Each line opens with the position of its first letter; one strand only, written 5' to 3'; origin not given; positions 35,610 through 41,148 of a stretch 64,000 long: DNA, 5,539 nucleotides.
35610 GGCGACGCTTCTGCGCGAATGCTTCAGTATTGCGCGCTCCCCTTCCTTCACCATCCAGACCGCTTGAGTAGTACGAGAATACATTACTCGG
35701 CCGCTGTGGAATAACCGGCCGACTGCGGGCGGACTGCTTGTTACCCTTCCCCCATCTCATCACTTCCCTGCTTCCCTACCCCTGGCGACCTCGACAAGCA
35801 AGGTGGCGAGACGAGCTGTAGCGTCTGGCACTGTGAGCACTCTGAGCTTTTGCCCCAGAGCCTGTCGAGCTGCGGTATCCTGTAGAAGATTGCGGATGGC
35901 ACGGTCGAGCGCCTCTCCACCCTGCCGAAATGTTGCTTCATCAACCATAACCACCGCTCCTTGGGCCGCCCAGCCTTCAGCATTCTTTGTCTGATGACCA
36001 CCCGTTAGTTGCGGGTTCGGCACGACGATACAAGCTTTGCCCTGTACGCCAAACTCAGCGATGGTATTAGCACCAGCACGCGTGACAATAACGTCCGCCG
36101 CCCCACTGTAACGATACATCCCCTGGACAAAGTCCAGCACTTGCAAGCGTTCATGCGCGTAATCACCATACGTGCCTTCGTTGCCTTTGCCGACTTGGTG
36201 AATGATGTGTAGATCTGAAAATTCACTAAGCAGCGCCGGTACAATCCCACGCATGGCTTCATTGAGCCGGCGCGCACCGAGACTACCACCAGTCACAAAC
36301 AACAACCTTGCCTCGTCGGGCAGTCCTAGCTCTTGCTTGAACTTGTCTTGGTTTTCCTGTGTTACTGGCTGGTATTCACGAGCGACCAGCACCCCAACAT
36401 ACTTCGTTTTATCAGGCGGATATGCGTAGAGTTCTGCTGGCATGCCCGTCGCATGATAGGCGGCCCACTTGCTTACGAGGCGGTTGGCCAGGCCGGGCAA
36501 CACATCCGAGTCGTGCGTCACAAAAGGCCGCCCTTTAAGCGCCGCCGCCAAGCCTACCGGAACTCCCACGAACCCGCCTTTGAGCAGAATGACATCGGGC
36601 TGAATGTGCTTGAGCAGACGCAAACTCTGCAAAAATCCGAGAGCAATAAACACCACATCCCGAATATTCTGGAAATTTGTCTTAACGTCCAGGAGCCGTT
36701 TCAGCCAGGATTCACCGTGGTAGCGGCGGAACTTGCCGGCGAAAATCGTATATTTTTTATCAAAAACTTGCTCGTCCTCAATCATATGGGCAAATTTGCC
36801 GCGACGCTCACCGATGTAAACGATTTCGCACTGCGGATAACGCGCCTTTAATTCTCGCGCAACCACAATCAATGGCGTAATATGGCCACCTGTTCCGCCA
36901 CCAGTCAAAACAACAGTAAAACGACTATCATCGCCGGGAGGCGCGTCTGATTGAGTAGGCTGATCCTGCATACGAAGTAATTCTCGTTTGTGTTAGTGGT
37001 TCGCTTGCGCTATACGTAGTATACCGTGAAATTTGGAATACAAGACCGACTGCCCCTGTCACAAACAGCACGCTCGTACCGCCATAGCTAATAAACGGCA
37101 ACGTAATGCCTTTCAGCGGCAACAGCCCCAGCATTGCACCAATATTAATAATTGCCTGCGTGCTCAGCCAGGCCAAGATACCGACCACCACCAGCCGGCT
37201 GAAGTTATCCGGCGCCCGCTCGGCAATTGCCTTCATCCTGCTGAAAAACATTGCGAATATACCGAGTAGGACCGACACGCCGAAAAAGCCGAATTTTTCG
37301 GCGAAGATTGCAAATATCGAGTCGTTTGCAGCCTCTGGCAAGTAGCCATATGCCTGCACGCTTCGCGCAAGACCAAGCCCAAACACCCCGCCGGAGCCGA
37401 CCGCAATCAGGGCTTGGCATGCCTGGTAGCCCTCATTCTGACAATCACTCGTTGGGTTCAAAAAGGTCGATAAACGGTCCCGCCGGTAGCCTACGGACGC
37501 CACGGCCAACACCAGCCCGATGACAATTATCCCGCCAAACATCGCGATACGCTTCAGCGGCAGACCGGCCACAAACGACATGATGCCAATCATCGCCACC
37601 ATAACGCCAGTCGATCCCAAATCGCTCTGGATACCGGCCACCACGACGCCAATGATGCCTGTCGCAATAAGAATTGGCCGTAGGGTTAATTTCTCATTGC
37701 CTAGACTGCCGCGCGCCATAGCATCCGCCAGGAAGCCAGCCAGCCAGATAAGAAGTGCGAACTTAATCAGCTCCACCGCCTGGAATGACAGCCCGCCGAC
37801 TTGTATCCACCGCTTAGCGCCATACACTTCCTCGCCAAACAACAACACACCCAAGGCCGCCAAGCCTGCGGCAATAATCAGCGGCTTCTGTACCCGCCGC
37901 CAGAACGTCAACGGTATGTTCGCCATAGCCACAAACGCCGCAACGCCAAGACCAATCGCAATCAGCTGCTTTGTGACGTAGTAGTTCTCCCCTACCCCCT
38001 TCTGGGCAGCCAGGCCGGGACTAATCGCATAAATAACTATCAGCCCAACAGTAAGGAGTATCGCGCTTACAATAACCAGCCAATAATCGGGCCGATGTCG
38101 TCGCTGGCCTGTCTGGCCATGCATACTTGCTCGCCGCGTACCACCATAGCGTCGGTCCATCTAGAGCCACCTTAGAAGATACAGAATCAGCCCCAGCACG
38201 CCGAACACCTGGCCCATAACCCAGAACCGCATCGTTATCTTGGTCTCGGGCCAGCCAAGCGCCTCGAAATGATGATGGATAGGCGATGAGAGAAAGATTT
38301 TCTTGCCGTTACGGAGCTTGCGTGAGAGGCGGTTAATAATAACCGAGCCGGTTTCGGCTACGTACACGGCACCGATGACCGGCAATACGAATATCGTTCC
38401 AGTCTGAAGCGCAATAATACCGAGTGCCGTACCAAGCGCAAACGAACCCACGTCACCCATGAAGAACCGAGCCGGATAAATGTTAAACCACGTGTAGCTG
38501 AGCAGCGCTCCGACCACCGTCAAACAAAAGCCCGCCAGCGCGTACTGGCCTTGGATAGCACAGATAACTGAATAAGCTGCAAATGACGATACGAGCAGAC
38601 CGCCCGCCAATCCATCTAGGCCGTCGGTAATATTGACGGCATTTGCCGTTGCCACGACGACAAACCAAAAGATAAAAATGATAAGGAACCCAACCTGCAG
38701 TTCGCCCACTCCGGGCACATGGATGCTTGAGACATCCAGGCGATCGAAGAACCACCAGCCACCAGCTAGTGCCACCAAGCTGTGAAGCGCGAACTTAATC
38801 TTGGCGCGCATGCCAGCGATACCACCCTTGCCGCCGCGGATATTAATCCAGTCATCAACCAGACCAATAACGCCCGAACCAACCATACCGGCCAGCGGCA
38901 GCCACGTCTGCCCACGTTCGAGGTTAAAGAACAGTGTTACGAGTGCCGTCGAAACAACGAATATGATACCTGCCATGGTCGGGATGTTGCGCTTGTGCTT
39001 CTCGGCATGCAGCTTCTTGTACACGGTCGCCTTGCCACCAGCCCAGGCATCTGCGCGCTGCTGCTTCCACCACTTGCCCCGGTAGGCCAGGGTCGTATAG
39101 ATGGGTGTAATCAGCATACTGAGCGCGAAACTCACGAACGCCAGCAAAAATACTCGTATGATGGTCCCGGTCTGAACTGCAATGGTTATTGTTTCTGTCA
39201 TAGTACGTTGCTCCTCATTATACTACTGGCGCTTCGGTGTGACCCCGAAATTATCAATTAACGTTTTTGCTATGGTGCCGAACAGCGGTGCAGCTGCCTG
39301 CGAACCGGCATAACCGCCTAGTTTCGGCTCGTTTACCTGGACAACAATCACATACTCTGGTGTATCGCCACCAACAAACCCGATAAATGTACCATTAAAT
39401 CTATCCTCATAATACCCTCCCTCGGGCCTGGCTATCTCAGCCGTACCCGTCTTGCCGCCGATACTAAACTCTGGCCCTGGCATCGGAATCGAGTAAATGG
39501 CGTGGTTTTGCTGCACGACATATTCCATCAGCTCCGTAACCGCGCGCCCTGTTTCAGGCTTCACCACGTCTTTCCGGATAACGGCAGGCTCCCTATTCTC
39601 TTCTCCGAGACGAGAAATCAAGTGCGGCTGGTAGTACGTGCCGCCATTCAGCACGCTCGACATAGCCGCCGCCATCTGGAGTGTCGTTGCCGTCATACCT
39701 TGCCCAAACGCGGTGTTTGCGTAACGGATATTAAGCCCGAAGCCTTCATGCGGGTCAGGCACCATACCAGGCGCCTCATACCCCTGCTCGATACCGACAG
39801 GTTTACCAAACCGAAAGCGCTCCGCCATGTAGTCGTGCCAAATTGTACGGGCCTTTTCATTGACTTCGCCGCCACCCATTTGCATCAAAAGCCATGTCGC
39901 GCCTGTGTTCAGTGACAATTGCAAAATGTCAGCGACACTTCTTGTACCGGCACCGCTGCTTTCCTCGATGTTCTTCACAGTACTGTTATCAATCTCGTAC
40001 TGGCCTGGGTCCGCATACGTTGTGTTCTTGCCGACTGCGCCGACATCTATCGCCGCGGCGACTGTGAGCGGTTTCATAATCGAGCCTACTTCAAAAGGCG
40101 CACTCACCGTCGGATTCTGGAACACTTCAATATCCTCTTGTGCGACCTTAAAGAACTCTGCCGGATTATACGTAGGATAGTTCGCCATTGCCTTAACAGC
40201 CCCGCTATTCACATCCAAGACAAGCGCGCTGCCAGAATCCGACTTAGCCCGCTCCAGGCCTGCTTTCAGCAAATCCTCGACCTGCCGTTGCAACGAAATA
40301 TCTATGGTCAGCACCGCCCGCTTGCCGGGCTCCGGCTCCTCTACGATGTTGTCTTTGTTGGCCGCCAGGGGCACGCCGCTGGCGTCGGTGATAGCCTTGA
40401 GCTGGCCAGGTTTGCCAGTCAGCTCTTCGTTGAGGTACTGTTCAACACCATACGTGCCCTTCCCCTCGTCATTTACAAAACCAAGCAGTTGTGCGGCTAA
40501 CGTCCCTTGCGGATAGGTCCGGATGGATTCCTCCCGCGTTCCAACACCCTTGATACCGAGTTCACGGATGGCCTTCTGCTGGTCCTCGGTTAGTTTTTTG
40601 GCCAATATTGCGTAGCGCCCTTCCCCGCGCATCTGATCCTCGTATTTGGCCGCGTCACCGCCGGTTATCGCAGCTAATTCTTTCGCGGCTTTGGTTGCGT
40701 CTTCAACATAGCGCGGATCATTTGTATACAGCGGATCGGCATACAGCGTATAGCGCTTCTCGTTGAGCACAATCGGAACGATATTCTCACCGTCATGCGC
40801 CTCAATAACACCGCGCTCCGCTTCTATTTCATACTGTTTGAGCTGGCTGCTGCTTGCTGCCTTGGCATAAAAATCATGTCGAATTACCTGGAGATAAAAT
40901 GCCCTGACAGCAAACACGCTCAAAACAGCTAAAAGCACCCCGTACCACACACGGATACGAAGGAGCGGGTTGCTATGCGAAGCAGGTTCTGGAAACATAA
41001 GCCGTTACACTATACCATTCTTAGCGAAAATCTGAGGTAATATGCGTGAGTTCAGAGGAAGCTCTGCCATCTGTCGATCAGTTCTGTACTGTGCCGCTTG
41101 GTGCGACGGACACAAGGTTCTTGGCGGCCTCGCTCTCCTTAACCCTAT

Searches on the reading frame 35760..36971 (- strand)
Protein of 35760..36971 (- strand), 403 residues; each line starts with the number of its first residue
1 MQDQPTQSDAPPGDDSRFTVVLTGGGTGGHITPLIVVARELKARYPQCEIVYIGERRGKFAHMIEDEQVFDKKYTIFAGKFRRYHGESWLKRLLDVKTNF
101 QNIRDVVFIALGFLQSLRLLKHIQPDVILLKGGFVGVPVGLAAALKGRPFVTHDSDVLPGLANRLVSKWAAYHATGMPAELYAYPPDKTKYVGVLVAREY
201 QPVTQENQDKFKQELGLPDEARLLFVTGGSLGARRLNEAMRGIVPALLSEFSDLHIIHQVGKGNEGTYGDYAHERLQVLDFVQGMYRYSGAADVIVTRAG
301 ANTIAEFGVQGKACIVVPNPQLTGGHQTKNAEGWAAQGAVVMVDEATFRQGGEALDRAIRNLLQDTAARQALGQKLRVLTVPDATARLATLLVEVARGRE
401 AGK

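Call 58: search_protein_families(library=pfam, proteins=[window:35760-36971:-], max_evalue=0.00001)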
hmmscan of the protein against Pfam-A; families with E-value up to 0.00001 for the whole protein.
window:35760-36971:- (403 aa): 2 families
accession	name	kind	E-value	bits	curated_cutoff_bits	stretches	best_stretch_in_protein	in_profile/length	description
PF04101.22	Glyco_tran_28_C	-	1.8e-29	103.3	22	1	224-377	2-155/166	Glycosyltransferase family 28 C-terminal domain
PF03033.26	Glyco_transf_28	-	9.7e-22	78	26.2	1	20-171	1-135/139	Glycosyltransferase family 28 N-terminal domain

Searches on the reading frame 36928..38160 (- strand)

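Call 58: search_protein_families(library=pfam, proteins=[window:36928-38160:-], max_evalue=0.00001)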
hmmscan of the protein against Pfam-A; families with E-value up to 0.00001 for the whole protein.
window:36928-38160:- (410 aa): 1 family
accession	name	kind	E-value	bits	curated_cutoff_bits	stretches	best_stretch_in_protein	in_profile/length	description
PF01098.24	FTSW_RODA_SPOVE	-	2.3e-87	293.7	26.4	1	28-382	3-355/356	Cell cycle protein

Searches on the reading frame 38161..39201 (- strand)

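Call 58: search_protein_families(library=pfam, proteins=[window:38161-39201:-], max_evalue=0.00001)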
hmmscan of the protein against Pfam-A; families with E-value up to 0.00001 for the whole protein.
window:38161-39201:- (346 aa): 1 family
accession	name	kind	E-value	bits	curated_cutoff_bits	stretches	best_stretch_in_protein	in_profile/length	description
PF00953.26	Glycos_transf_4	-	9.5e-32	110.6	27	1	102-266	4-158/160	Glycosyl transferase family 4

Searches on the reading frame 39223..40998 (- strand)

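Call 58: search_protein_families(library=pfam, proteins=[window:39223-40998:-], max_evalue=0.00001)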
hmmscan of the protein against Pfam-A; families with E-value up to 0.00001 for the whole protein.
window:39223-40998:- (591 aa): 2 families
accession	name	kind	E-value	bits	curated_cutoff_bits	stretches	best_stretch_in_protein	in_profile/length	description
PF00905.27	Transpeptidase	-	2.2e-54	185.1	22.1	1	256-577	1-298/299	Penicillin binding protein transpeptidase domain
PF03717.20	PBP_dimer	-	2.1e-15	58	24.4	1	58-211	2-176/180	Penicillin-binding Protein dimerisation domain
